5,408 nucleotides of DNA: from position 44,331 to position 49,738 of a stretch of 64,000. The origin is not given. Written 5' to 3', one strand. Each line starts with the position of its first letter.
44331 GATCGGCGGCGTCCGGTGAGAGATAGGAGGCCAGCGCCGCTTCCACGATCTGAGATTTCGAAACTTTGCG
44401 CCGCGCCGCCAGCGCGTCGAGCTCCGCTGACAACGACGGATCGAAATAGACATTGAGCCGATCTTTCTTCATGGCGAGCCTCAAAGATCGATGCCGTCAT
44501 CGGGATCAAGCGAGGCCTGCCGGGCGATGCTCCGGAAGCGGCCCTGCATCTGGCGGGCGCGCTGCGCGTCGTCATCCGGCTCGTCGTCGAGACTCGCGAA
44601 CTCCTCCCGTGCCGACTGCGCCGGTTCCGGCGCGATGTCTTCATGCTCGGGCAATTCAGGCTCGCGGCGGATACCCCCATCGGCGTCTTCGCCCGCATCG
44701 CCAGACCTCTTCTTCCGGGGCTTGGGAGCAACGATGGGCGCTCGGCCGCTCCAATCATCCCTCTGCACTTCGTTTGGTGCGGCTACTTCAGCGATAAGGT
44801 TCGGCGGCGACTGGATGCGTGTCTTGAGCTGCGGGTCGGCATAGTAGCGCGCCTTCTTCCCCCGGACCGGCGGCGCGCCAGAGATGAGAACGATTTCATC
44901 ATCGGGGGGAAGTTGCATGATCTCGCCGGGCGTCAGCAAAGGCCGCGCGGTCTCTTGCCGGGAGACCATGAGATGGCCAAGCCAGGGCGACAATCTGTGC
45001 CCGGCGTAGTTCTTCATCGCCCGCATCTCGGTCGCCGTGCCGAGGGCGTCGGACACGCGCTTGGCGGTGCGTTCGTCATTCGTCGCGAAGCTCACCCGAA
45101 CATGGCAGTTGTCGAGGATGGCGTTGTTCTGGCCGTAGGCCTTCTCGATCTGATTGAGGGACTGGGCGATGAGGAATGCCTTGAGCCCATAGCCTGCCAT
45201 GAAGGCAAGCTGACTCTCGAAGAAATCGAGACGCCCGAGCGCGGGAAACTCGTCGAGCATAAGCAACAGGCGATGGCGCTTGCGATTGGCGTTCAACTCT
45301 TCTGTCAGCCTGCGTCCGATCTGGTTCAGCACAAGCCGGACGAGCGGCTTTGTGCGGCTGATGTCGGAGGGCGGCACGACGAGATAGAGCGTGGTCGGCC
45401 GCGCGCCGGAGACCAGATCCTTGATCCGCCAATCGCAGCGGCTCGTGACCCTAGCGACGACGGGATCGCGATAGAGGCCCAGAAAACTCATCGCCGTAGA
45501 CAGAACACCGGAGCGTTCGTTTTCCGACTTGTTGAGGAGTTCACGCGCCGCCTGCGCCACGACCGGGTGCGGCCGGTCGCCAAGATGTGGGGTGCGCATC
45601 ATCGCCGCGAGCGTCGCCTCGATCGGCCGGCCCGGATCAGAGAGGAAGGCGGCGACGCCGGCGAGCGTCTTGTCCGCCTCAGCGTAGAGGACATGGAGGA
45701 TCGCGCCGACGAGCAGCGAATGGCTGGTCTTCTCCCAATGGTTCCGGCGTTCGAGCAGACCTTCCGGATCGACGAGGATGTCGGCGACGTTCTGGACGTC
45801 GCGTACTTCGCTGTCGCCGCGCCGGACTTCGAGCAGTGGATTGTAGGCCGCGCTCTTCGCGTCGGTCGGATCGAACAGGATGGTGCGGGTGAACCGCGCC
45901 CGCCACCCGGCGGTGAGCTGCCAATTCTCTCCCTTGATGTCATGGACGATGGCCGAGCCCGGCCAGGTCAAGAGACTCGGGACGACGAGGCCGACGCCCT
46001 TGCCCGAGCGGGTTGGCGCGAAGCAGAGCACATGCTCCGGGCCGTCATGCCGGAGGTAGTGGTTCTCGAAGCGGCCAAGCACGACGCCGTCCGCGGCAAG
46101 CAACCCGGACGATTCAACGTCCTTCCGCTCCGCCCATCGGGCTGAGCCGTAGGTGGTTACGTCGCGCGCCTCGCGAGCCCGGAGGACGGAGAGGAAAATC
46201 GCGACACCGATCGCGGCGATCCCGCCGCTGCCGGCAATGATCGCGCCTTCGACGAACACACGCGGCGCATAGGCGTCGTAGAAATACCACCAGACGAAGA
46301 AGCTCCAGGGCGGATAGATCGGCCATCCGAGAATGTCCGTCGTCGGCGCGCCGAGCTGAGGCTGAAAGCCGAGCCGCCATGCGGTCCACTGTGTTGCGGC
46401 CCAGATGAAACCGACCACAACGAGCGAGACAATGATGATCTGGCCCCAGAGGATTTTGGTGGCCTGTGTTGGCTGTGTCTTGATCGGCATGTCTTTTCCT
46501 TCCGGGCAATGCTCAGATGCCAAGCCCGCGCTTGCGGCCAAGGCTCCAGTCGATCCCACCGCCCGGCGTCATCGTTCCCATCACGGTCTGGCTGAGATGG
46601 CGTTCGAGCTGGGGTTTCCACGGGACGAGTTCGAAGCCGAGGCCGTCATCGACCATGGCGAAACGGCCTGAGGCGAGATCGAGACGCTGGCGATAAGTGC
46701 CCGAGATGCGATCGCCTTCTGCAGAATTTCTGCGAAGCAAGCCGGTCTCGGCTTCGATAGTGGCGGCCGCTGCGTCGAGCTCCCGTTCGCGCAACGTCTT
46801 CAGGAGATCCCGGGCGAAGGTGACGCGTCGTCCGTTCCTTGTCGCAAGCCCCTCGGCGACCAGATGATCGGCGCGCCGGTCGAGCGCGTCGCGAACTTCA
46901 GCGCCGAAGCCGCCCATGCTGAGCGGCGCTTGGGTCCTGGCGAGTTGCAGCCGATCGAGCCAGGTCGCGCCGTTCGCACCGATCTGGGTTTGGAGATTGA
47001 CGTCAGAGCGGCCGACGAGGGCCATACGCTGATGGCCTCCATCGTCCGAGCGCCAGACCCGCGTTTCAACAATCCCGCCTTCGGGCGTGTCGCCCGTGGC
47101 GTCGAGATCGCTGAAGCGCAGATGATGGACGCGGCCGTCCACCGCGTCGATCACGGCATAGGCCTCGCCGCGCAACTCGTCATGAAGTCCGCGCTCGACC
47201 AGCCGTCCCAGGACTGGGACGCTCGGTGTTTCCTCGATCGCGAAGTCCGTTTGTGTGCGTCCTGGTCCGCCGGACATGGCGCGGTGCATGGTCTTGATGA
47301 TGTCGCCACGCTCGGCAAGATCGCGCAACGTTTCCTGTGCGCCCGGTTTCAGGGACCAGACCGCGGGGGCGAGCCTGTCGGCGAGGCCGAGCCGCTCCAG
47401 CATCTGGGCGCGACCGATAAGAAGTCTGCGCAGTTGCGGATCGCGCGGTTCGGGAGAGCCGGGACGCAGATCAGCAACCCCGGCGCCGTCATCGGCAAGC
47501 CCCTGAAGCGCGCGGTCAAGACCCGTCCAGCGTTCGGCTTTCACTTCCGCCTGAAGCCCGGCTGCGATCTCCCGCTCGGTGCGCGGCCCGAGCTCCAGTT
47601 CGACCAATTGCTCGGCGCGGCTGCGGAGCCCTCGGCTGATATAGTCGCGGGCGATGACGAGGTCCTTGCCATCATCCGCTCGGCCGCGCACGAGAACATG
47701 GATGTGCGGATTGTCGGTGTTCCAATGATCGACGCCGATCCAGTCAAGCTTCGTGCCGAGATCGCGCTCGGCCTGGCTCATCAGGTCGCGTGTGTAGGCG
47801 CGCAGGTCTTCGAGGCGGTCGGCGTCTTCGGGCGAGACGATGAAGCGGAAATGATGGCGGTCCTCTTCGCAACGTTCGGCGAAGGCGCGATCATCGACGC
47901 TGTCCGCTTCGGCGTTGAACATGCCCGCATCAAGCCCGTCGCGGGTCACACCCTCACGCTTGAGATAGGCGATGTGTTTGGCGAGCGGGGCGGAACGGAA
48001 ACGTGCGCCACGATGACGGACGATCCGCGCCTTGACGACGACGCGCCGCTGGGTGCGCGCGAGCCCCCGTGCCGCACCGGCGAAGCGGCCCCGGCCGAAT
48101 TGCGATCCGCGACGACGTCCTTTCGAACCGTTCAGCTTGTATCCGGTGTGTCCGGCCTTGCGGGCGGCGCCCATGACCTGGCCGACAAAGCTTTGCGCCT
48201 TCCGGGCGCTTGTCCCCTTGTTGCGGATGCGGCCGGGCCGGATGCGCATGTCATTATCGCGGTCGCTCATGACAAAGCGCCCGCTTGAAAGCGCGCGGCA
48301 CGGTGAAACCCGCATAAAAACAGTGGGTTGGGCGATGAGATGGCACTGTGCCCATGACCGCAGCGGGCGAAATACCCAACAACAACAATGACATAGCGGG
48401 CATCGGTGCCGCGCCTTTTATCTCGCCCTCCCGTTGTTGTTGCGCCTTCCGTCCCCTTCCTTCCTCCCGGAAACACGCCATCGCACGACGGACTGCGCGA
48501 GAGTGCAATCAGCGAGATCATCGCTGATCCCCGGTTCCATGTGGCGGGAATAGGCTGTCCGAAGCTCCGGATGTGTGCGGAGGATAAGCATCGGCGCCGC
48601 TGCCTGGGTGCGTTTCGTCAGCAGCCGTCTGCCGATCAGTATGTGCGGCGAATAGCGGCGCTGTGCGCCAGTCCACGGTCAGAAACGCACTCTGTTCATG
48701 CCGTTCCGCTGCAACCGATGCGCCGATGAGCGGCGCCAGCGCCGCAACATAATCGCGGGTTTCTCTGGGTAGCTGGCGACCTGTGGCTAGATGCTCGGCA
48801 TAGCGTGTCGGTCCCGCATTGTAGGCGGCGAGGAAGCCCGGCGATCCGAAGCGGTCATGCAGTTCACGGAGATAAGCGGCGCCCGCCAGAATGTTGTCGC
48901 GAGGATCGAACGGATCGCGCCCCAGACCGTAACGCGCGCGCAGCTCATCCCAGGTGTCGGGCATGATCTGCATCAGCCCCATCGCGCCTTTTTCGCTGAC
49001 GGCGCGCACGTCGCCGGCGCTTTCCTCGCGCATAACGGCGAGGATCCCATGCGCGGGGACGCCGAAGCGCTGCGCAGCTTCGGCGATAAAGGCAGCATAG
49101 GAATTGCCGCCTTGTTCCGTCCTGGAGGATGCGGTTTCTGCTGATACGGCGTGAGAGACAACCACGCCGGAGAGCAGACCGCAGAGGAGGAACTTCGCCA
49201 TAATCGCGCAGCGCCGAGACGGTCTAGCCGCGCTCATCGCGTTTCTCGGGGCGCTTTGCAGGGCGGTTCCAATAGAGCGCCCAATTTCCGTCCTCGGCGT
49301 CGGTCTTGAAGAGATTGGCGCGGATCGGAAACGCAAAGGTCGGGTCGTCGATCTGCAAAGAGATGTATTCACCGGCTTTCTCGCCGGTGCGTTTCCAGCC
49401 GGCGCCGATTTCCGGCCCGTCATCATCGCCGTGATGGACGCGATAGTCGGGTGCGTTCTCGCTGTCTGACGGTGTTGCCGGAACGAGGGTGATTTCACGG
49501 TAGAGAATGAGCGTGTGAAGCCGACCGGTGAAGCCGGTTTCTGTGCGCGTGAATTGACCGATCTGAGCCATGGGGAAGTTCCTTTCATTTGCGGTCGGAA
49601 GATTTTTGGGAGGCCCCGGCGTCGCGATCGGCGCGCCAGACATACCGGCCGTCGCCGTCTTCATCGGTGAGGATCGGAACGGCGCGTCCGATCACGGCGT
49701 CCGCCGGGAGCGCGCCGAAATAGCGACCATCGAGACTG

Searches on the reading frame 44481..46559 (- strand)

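Call 32: search_protein_families(library=pfam, proteins=[window:44481-46559:-], max_evalue=0.001)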
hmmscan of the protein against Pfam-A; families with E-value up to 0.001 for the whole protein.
window:44481-46559:- (692 aa): 3 families
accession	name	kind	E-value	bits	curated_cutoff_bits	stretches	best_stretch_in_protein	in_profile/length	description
PF02534.20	T4SS-DNA_transf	-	5.2e-102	342.5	20.1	1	141-585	1-458/468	Type IV secretory system Conjugative DNA transfer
PF12696.13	TraG-D_C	-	3.6e-29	101.7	22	1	430-551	1-125/126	TraM recognition site of TraD and TraG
PF10412.15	TrwB_AAD_bind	-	2.8e-28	99.3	20.5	1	202-560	45-376/387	Type IV secretion-system coupling protein DNA-binding domain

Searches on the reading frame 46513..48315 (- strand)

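Call 32: search_protein_families(library=pfam, proteins=[window:46513-48315:-], max_evalue=0.001)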
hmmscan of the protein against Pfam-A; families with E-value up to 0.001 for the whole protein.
window:46513-48315:- (600 aa): 1 family
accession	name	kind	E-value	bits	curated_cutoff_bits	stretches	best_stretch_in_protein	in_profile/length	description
PF11843.13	DUF3363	-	5.2e-84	283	28.4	2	422-599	199-375/375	Protein of unknown function (DUF3363)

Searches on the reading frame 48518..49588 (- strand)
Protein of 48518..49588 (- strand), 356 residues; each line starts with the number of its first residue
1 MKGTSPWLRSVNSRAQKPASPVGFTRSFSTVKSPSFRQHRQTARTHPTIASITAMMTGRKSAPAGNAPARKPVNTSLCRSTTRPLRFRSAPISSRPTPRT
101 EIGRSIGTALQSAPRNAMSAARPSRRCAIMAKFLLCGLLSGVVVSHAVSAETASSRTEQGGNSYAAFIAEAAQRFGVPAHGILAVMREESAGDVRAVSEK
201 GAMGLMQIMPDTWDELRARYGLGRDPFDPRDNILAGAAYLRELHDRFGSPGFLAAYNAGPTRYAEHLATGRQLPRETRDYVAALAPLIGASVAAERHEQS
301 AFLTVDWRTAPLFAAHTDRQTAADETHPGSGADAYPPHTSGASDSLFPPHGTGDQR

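Call 32: search_protein_families(library=pfam, proteins=[window:48518-49588:-], max_evalue=0.001)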
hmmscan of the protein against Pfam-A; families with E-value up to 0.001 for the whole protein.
window:48518-49588:- (356 aa): 2 families
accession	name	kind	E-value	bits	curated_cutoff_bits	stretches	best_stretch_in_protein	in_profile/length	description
PF01464.25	SLT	-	7.4e-25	87.2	21.3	1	168-268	3-106/117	Transglycosylase SLT domain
PF13406.11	SLT_2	-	0.00012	21.8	24.3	0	160-190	69-99/292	Transglycosylase SLT domain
